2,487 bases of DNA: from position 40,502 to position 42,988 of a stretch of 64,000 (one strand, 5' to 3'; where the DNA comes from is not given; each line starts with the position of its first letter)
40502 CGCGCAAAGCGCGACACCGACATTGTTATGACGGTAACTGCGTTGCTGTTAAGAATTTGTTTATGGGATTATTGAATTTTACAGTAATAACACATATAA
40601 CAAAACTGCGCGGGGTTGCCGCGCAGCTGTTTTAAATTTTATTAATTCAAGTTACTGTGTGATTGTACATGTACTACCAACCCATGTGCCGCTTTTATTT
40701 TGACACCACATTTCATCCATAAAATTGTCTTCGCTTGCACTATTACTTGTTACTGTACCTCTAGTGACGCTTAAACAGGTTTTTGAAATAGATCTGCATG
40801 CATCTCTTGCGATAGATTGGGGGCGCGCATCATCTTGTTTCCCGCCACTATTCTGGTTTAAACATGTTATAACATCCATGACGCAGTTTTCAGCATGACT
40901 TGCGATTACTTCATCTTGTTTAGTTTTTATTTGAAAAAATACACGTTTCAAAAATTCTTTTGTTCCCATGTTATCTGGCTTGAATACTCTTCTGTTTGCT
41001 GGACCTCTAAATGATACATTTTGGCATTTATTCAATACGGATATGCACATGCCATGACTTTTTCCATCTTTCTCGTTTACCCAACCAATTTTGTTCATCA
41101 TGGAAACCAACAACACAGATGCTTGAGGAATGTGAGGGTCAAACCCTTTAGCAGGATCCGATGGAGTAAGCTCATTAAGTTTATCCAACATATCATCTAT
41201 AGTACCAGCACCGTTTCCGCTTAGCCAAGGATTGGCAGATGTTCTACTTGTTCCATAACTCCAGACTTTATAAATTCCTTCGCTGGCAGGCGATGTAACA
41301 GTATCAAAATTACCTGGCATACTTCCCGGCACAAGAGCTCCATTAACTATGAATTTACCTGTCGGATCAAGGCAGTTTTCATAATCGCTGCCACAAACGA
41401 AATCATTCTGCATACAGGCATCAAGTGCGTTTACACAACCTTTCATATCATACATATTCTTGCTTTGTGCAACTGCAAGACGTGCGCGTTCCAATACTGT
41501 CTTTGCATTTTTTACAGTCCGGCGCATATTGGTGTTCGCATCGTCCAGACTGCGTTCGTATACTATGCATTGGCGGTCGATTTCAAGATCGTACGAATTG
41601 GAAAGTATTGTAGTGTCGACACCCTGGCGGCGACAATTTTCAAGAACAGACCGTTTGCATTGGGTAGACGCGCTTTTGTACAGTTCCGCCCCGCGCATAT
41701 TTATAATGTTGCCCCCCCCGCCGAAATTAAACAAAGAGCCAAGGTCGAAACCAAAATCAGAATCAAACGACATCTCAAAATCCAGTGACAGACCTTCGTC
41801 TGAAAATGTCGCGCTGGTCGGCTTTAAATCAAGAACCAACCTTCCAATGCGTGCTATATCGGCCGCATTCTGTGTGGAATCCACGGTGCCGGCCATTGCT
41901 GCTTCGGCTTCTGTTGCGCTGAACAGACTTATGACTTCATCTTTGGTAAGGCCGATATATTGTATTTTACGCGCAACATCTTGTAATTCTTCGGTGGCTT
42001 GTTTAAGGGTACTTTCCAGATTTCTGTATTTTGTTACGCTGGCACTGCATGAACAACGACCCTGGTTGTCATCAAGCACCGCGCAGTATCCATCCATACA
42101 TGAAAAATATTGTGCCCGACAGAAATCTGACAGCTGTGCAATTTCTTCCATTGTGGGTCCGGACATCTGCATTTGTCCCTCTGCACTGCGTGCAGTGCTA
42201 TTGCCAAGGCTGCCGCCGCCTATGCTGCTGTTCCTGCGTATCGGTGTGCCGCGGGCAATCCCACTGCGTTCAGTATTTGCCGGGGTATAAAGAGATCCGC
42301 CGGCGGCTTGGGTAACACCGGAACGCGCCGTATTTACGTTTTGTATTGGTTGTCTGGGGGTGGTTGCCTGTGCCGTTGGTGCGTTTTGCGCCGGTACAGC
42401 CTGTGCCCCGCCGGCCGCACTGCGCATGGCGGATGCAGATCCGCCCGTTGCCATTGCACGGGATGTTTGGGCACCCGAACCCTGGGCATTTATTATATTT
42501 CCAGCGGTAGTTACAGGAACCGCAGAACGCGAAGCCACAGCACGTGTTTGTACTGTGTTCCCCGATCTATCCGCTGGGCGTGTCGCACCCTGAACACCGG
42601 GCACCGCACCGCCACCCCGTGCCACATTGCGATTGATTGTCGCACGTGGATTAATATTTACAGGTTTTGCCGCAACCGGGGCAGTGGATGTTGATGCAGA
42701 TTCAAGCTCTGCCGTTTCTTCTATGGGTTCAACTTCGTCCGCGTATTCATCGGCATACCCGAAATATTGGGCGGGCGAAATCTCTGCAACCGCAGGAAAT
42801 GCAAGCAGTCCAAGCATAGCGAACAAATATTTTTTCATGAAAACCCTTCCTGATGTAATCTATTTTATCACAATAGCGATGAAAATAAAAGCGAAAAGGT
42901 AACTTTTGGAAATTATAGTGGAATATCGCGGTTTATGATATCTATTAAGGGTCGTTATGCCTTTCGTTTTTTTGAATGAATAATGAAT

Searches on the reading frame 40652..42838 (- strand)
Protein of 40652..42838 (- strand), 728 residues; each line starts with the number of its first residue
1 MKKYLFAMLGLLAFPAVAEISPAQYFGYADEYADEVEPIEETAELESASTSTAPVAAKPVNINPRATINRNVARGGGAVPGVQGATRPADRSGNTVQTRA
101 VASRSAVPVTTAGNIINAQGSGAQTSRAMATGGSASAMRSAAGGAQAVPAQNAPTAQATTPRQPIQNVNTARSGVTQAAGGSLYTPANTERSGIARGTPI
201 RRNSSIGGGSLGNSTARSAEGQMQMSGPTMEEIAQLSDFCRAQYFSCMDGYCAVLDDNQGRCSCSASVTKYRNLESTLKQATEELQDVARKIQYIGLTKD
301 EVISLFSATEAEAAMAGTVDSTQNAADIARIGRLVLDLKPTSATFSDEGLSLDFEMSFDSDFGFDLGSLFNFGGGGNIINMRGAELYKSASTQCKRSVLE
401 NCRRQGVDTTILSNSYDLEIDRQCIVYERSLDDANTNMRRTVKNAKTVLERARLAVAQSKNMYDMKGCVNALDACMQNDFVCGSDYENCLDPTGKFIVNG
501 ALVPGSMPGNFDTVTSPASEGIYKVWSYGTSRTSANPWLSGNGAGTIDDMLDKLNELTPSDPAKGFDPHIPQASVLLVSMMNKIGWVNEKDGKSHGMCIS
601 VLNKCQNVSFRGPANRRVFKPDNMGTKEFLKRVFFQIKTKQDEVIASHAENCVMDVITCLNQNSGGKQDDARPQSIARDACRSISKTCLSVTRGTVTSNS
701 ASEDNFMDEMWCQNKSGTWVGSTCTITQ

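Call 20: search_protein_families(library=pfam, proteins=[window:40652-42838:-], max_evalue=1)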
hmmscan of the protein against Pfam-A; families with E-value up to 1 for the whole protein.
window:40652-42838:- (728 aa): 4 families
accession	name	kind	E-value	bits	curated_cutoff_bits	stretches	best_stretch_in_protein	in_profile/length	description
PF16839.10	Antimicrobial25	-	0.077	13.5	27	1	225-266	5-45/54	Nematode antimicrobial peptide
PF02185.22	HR1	-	0.15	12.4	33.1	0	428-460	12-46/67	Hr1 repeat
PF11815.13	DUF3336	-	0.2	11.8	25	0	594-632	68-106/138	Domain of unknown function (DUF3336)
PF01920.25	Prefoldin_2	-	0.27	11.7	27.6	1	267-308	3-44/106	Prefoldin subunit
